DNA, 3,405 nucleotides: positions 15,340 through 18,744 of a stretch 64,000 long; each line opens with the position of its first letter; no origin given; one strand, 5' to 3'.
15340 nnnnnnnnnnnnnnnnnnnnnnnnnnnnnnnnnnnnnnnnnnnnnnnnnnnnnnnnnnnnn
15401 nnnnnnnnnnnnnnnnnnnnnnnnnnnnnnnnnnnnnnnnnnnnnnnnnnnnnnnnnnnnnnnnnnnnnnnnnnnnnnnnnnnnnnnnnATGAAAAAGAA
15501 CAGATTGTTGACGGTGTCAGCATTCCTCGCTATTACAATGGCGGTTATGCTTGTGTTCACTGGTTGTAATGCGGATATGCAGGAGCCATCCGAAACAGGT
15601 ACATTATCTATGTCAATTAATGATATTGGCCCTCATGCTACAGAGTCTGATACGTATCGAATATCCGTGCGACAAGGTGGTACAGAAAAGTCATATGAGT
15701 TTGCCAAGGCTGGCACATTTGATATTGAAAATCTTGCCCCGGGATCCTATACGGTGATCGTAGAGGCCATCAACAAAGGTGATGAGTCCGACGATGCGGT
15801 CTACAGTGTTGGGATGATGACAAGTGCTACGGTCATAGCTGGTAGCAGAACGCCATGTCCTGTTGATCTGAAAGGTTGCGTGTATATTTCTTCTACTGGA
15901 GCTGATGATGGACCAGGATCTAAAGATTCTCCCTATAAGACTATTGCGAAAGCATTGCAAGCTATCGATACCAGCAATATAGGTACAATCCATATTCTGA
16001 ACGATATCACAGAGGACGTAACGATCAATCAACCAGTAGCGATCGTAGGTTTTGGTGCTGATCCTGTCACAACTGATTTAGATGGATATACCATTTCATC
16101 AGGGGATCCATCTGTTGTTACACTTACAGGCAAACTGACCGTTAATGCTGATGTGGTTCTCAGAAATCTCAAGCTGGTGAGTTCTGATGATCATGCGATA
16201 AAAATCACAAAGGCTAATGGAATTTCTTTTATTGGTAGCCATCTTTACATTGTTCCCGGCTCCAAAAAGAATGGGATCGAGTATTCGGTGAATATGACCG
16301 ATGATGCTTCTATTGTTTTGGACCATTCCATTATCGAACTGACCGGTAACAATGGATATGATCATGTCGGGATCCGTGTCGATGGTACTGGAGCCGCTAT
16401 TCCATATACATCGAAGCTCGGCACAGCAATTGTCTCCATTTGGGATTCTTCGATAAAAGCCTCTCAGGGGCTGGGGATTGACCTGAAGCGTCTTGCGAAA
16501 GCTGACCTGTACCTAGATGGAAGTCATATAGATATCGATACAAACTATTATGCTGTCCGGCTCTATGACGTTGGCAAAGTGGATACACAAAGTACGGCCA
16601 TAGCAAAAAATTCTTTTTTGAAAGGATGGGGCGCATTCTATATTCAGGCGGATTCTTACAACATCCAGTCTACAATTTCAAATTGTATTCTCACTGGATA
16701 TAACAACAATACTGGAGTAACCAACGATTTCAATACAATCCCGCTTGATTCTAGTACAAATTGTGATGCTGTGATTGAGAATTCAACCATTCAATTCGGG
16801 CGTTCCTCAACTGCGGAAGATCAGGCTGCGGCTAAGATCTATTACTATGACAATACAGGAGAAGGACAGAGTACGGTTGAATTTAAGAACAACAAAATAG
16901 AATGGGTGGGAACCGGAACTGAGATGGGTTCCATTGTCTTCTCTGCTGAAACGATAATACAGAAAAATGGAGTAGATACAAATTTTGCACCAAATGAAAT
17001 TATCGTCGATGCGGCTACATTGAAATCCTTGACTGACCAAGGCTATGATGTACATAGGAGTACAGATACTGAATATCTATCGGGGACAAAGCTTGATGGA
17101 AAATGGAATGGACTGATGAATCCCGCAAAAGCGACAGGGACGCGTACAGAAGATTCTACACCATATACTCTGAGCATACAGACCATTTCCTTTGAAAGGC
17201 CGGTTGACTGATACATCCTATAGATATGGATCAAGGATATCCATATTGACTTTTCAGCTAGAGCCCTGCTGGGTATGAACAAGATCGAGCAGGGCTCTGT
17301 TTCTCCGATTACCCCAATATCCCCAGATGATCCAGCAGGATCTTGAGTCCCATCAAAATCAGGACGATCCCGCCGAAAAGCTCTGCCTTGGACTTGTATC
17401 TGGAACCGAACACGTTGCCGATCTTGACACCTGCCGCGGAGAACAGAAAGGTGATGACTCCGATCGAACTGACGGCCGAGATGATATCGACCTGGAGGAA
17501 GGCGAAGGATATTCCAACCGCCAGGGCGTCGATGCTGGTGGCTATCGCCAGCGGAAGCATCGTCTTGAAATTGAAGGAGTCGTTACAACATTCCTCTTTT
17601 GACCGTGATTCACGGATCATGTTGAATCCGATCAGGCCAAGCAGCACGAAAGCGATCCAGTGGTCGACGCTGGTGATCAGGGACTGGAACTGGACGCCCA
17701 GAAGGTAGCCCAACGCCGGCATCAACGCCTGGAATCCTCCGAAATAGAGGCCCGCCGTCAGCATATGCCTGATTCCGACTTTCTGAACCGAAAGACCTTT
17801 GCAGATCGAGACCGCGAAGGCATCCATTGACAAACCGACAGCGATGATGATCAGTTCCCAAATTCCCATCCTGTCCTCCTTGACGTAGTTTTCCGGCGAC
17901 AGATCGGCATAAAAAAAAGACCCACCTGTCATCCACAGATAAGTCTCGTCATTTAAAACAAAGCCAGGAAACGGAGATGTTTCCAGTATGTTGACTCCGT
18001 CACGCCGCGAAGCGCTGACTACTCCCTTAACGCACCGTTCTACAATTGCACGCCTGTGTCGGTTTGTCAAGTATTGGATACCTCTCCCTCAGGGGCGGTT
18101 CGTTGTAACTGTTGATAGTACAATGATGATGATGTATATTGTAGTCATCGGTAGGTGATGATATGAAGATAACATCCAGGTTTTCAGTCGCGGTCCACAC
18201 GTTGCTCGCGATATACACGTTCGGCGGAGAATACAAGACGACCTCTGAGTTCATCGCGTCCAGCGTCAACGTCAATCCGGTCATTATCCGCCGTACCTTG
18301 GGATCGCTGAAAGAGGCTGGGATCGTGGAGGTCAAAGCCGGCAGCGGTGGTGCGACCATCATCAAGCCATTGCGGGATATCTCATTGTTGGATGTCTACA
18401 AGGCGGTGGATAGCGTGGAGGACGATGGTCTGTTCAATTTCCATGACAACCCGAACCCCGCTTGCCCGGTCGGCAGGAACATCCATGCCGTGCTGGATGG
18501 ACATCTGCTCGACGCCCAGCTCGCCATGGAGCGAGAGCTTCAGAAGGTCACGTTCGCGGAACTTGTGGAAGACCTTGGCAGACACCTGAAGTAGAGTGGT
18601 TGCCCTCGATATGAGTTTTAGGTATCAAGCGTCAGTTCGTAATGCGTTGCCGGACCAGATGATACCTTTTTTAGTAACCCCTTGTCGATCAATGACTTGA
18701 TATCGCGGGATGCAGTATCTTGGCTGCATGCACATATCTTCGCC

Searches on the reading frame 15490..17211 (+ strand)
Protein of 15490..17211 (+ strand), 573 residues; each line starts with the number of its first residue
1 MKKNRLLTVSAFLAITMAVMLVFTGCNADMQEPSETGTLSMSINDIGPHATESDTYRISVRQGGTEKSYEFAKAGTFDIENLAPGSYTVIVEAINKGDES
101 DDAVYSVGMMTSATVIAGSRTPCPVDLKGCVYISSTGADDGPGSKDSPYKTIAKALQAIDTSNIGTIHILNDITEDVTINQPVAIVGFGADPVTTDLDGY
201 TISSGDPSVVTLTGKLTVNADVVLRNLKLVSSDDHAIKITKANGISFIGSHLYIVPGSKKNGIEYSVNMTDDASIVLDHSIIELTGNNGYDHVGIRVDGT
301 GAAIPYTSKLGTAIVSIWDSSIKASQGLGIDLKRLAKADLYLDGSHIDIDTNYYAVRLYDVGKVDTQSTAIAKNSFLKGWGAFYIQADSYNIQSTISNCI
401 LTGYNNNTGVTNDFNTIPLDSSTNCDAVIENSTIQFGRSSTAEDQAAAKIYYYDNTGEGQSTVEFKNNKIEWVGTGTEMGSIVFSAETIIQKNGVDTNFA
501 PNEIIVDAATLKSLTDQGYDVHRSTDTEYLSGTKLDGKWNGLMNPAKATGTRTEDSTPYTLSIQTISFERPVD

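Call 7: search_protein_families(library=pfam, proteins=[window:15490-17211:+], max_evalue=0.01)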
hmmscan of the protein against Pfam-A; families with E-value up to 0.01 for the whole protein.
window:15490-17211:+ (573 aa): 2 families
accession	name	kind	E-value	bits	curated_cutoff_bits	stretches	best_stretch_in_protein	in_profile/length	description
PF13620.12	CarboxypepD_reg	-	0.0022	18.7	32.3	1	58-98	19-61/82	Carboxypeptidase regulatory-like domain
PF07495.19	Y_Y_Y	-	0.0065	16.8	26.6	0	72-106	28-59/65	Y_Y_Y domain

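Call 9: find_homologous_proteins(query=window:15490-17211:+)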
Query window:15490-17211:+ (573 aa): 1 proteins with E <= 0.001 among 8000 candidates.
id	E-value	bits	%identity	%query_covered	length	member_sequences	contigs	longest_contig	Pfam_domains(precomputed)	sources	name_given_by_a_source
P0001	0.0e+0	1263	100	100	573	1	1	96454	-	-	-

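Call 13: find_encoding_contigs(protein=P0001, flank=10000)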
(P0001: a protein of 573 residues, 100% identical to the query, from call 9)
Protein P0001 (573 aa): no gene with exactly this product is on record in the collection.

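Call 26: find_related_loci(query=window:15490-17211:+, collection=metagenome_contigs, flank=5000)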
Query window:15490-17211:+ (573 aa) in metagenome_contigs; peptide patterns used: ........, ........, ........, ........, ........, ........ (x = any residue, [..] = any of these).
89 stretches matched a pattern, but none encodes a relative of the query by tblastn (E <= 1e-3).

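Call 34: search_protein_representatives(protein=window:15490-17211:+)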
Query: 573 residues. Proteins with E-value up to 0.001 (for the whole library): 33; up to 1e-10: 17; up to 1e-30: 6. The best 33 are listed.
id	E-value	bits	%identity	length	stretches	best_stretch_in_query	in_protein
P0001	0.0e+00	1263.0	100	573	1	1-573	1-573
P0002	5.7e-37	144.1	39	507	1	180-525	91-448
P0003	1.2e-36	143.1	36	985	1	128-526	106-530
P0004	1.1e-34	136.5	35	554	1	189-529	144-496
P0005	2.6e-34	135.3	34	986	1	132-528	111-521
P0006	1.3e-31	126.4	36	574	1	211-518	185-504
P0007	1.1e-29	120.1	34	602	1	211-523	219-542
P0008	3.7e-28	115.0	33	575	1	208-522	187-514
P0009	1.4e-24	103.2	37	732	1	302-526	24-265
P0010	3.7e-21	91.9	30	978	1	129-520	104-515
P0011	5.3e-19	84.8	28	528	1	131-500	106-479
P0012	5.0e-16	75.0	33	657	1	130-475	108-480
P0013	5.6e-16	74.8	27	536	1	127-473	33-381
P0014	6.8e-16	74.5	29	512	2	214-510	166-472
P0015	5.5e-15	71.5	30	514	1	205-519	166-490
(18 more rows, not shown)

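Call 39: find_encoding_contigs(protein=P0004, flank=3000, max_places=4)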
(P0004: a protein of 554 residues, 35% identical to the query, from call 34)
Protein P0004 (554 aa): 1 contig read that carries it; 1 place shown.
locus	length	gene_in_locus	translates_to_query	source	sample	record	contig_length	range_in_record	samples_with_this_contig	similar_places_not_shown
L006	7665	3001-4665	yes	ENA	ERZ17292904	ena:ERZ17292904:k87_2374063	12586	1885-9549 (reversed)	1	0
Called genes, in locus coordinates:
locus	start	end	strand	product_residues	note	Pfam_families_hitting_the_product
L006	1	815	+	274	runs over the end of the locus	PF17827:PrmC_N, PF03602:Cons_hypoth95, PF05175:MTS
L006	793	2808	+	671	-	PF13328:HD_4, PF01966:HD, PF04607:RelA_SpoT, PF02824:TGS, PF28438:RelA_RIS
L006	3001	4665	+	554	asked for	-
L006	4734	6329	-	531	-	PF01368:DHH, PF00571:CBS (faint), PF07085:DRTGG (weak), PF02833:DHHA2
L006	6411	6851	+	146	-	PF02502:LacAB_rpiB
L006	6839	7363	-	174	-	-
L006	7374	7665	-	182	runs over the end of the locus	-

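Call 41: find_encoding_contigs(protein=P0006, flank=3000, max_places=4)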
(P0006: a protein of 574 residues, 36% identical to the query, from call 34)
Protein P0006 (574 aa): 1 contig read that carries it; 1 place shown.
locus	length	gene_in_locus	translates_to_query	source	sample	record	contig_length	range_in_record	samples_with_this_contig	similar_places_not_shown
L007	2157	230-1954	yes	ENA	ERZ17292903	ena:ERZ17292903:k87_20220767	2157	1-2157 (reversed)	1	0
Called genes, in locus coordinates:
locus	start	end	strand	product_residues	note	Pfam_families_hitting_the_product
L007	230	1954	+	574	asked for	-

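Call 42: find_encoding_contigs(protein=P0008, flank=3000, max_places=4)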
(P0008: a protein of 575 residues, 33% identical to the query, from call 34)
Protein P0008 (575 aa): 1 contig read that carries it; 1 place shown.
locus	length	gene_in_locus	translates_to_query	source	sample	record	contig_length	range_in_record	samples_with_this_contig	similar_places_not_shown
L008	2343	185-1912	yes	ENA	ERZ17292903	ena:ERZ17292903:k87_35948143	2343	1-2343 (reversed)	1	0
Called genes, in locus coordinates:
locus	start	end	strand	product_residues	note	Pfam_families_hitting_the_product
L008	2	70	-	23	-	?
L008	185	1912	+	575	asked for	-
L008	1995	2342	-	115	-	?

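Call 43: find_encoding_contigs(protein=P0003, flank=3000, max_places=4)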
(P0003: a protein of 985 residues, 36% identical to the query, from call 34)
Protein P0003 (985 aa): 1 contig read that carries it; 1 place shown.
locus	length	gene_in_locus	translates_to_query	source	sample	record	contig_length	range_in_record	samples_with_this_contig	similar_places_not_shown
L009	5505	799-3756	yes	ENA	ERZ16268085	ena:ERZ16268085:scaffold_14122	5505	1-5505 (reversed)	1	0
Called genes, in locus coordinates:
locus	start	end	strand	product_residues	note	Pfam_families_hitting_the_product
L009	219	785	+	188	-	PF27340:TP_0126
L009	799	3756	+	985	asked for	PF09479:Flg_new (weak)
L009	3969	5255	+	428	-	PF13173:AAA_14, PF13635:DUF4143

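Call 46: find_encoding_contigs(protein=P0005, flank=3000, max_places=4)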
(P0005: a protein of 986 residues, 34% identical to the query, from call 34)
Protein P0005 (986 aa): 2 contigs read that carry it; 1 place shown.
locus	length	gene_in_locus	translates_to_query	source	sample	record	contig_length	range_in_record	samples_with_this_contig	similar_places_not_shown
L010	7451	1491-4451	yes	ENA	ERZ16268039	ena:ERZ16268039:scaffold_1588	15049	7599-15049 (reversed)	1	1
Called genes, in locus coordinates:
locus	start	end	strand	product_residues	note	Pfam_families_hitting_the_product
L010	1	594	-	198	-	?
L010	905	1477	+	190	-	PF27340:TP_0126 (weak)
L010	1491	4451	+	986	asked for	PF09479:Flg_new (weak)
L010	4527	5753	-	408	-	PF22025:ThiI_fer, PF02926:THUMP, PF02568:ThiI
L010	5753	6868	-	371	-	PF00266:Aminotran_5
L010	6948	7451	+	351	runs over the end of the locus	PF01761:DHQ_synthase, PF24621:DHQS_C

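Call 47: find_encoding_contigs(protein=P0007, flank=3000, max_places=4)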
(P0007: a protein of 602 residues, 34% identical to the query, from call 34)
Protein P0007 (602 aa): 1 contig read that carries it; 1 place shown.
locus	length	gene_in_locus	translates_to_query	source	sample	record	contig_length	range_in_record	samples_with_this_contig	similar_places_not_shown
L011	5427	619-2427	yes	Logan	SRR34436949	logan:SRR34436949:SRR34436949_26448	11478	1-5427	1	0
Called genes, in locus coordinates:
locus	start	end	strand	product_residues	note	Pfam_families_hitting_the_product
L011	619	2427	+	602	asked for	-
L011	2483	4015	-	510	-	-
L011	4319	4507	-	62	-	-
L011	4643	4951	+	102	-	-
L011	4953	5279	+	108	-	-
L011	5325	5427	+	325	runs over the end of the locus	PF09588:YqaJ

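Call 48: find_encoding_contigs(protein=P0010, flank=3000, max_places=4)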
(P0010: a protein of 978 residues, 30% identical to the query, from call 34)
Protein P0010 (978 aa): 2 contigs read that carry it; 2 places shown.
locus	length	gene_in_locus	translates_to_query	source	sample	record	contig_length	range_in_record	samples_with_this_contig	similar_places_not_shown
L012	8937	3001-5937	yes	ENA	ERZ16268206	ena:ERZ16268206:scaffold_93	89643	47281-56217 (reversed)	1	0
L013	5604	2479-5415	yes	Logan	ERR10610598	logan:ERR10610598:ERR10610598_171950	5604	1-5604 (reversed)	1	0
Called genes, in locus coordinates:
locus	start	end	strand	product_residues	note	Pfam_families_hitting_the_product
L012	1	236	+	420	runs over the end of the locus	PF01566:Nramp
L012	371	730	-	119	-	PF01381:HTH_3, PF12844:HTH_19 (weak), PF13560:HTH_31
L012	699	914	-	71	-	-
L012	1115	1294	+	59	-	-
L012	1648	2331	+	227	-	PF00392:GntR, PF07729:FCD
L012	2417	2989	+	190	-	-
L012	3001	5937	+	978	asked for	PF09479:Flg_new (faint)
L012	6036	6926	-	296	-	PF04015:DUF362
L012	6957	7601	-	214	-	PF00440:TetR_N, PF17929:TetR_C_34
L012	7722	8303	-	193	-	PF02353:CMAS (faint), PF03848:TehB, PF13489:Methyltransf_23, PF13847:Methyltransf_31, PF08241:Methyltransf_11, PF08242:Methyltransf_12, PF13649:Methyltransf_25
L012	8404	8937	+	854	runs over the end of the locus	PF01266:DAO (faint), PF07992:Pyr_redox_2, PF00070:Pyr_redox, PF13738:Pyr_redox_3, PF02852:Pyr_redox_dim, PF03460:NIR_SIR_ferr, PF01077:NIR_SIR, PF13237:Fer4_10 (weak), +2 more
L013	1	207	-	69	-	?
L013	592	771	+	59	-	-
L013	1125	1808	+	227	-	PF00392:GntR, PF07729:FCD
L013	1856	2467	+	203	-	-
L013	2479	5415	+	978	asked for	PF09479:Flg_new (faint)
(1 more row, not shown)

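Call 49: find_encoding_contigs(protein=P0011, flank=3000, max_places=4)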
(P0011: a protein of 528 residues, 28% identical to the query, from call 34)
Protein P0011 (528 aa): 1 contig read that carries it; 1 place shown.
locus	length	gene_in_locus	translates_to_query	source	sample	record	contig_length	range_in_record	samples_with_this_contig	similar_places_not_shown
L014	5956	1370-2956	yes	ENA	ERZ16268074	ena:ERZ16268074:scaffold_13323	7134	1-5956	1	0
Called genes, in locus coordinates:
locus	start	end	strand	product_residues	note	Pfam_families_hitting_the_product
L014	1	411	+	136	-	?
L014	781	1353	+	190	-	-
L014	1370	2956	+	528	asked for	-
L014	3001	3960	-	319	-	PF00551:Formyl_trans_N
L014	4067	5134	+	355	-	PF02275:CBAH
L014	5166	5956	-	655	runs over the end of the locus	?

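Call 66: predict_structure(alignment_id=A1)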
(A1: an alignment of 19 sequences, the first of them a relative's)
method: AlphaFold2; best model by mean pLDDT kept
length: 573 residues; sequences in the alignment: 19
mean_pLDDT: 79.2   pTM: 0.76
mean pLDDT of the five models: 79.2, 78.3, 77.0, 76.8, 74.9
residues with pLDDT >= 90: 234; 70-90: 170; 50-70: 110; < 50: 59
segments of 3 or more residues with pLDDT < 50: 1-8, 24-36, 45-49, 97-127
pLDDT, mean of each block of 10 residues (from residue 1): 44 64 42 45 51 65 65 65 55 53 40 35 48 93 91 89 79 94 87 90 94 93 90 86 76 92 82 86 79 87 59 89 92 92 92 90 91 93 93 96 82 82 96 86 75 88 96 70 90 94 95 86 93 81 75 89 90 59
secondary structure, 60 per line:
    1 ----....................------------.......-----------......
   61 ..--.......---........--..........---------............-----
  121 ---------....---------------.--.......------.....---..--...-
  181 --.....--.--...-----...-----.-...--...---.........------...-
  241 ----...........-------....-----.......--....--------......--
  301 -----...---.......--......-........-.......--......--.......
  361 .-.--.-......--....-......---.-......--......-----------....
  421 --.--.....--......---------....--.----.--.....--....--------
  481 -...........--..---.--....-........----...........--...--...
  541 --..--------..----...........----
elements in order: H5-24 E37-43 E55-62 E65-71 E75-82 E85-94 E104-115 E130-133 H152-158 E165-169 E177-179 E183-187 E193-195 E201-203 E211-213 E216-218 E222-230 E237-239 E245-255 E263-266 E272-278 E281-284 E293-298 E312-318 E321-326 E328-335 E337-343 E346-351 E354-361 E368-373 E376-379 E381-386 E392-397 E400-405 E417-420 E426-430 E433-438 E448-451 E462-466 E469-472 E482-492 E503-506 H508-515 E520-530 E533-535 E538-540 E559-569

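Call 69: fold_search(model_id=the predicted structure, library=pdb)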
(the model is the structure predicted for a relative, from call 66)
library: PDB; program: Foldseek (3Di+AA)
matches with E <= 10: 955; with E <= 0.001: 12
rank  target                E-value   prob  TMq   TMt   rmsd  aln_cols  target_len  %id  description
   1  9rkv_M                3.2e-06  1.00  0.21  0.21  52.5       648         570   11  Agrobacterium phage 7-7-1 tail fibers (released 2025-12-10)
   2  5olr_A                3.6e-05  1.00  0.24  0.30  13.9       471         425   13  Rhamnogalacturonan lyase (released 2017-11-29)
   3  6c72_A                4.5e-05  0.97  0.20  0.20  23.9       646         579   10  Crystal structure of a tailspike protein gp49 from Acinetobacter baumannii bacteriophage Fri1, a capsular polysacchari (released 2019-01-23)
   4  6k0p_A                8.2e-05  1.00  0.26  0.27  17.8       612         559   12  Catalytic domain of GH87 alpha-1,3-glucanase D1045A in complex with nigerose (released 2019-12-25)
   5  5olr_C                2.0e-04  1.00  0.25  0.32  13.5       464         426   14  Rhamnogalacturonan lyase (released 2017-11-29)
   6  6k0s_A                2.0e-04  0.99  0.26  0.26  18.1       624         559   12  Catalytic domain of GH87 alpha-1,3-glucanase D1069A in complex with nigerose (released 2019-12-25)
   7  5olq_C                2.1e-04  1.00  0.24  0.30  12.7       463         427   14  Rhamnogalacturonan lyase (released 2017-11-29)
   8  2vbm_A                3.6e-04  0.96  0.22  0.24  17.9       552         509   11  Tailspike protein of bacteriophage Sf6 complexed with tetrasaccharide (released 2008-04-22)
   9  5gqc_D                4.7e-04  1.00  0.27  0.27  13.1       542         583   12  Crystal structure of lacto-N-biosidase LnbX from Bifidobacterium longum subsp. longum, ligand-free form (released 2017-04-19)
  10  9rkv_N                6.7e-04  0.97  0.24  0.24  52.7       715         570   11  Agrobacterium phage 7-7-1 tail fibers (released 2025-12-10)
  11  4ru4_B                8.1e-04  0.54  0.17  0.16  18.0       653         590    8  Crystal structure of the tailspike protein gp49 from Pseudomonas phage LKA1 (released 2015-11-18)
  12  2x6x_A                8.9e-04  0.69  0.18  0.18  21.1       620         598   11  Tailspike protein mutant D339N of E.coli bacteriophage HK620 in complex with hexasaccharide (released 2011-03-02)
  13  5olq_A                1.5e-03  0.99  0.26  0.33  13.2       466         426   14  Rhamnogalacturonan lyase (released 2017-11-29)
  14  3vst_A                1.8e-03  1.00  0.27  0.25  12.8       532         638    8  The complex structure of XylC with Tris (released 2013-02-27)
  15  7ukj_B                2.0e-03  0.60  0.17  0.16  33.5       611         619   12  In situ cryo-EM structure of bacteriophage Sf6 portal:gp7 complex at 2.7A resolution (released 2022-12-21)
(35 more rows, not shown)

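Call 70: find_encoding_contigs(protein=P0002, flank=3000, max_places=4)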
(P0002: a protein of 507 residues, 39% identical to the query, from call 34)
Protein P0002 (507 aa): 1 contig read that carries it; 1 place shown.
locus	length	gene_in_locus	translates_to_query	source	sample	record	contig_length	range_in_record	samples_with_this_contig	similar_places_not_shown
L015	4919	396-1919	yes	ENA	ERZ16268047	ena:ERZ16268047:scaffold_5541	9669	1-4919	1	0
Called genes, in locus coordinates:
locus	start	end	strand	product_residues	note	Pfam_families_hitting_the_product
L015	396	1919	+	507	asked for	-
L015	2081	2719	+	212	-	PF03692:CxxCxxCC (weak)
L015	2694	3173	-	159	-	PF04073:tRNA_edit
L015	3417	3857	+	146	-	PF00011:HSP20, PF17886:ArsA_HSP20 (weak)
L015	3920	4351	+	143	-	PF00011:HSP20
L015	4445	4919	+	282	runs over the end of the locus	PF00175:NAD_binding_1 (weak), PF10418:DHODB_Fe-S_bind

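Call 71: find_encoding_contigs(protein=P0012, flank=3000, max_places=4)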
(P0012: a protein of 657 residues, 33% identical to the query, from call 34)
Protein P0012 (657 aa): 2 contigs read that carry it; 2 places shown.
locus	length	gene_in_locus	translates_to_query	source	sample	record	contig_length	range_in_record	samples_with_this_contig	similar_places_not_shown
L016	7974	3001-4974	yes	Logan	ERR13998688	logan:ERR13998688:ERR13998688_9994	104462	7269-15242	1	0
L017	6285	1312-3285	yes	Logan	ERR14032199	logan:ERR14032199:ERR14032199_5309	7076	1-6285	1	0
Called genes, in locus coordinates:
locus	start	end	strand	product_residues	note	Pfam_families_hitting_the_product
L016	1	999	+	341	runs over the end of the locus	PF01544:CorA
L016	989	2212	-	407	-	PF17785:PUA_3, PF10672:Methyltrans_SAM, PF03602:Cons_hypoth95 (weak)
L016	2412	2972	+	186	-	-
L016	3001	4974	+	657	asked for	PF09479:Flg_new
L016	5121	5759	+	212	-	PF00702:Hydrolase, PF12710:HAD, PF13419:HAD_2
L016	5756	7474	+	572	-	PF02878:PGM_PMM_I, PF02879:PGM_PMM_II, PF02880:PGM_PMM_III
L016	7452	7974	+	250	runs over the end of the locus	-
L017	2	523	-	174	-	?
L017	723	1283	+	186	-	-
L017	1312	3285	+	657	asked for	PF09479:Flg_new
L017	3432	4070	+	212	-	PF00702:Hydrolase, PF12710:HAD, PF13419:HAD_2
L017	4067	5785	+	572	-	PF02878:PGM_PMM_I, PF02879:PGM_PMM_II, PF02880:PGM_PMM_III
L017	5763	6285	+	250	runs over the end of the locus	-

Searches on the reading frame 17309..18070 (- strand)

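Call 7: search_protein_families(library=pfam, proteins=[window:17309-18070:-], max_evalue=0.01)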
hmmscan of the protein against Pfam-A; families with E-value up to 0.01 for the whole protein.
window:17309-18070:- (253 aa): 1 family
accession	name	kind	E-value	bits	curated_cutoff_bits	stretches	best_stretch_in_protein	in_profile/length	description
PF02659.21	Mntp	-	5.8e-55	185.7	24.4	1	98-245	2-152/152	Putative manganese efflux pump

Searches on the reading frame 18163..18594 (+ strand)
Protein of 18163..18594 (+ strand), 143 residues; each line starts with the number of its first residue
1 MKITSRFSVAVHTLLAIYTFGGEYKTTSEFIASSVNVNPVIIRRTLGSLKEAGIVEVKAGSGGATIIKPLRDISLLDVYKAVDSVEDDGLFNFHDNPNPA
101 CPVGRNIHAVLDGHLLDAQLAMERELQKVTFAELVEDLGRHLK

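Call 7: search_protein_families(library=pfam, proteins=[window:18163-18594:+], max_evalue=0.01)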
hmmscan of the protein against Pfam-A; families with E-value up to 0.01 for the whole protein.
window:18163-18594:+ (143 aa): 5 families
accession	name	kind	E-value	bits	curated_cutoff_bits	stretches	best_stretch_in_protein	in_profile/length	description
PF02082.26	Rrf2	-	7.2e-30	104.3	30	1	3-137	1-132/132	Iron-dependent Transcriptional regulator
PF13545.12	HTH_Crp_2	-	0.00082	19.7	27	1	24-67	21-62/70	Crp-like helix-turn-helix domain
PF00392.27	GntR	-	0.0027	17.8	27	1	29-62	28-61/64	Bacterial regulatory proteins, gntR family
PF03444.21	HrcA_DNA-bdg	-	0.0061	16.6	21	1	12-63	11-61/79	Winged helix-turn-helix transcription repressor, HrcA DNA-binding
PF08279.18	HTH_11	-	0.0098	16.2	25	0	25-62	15-53/55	HTH domain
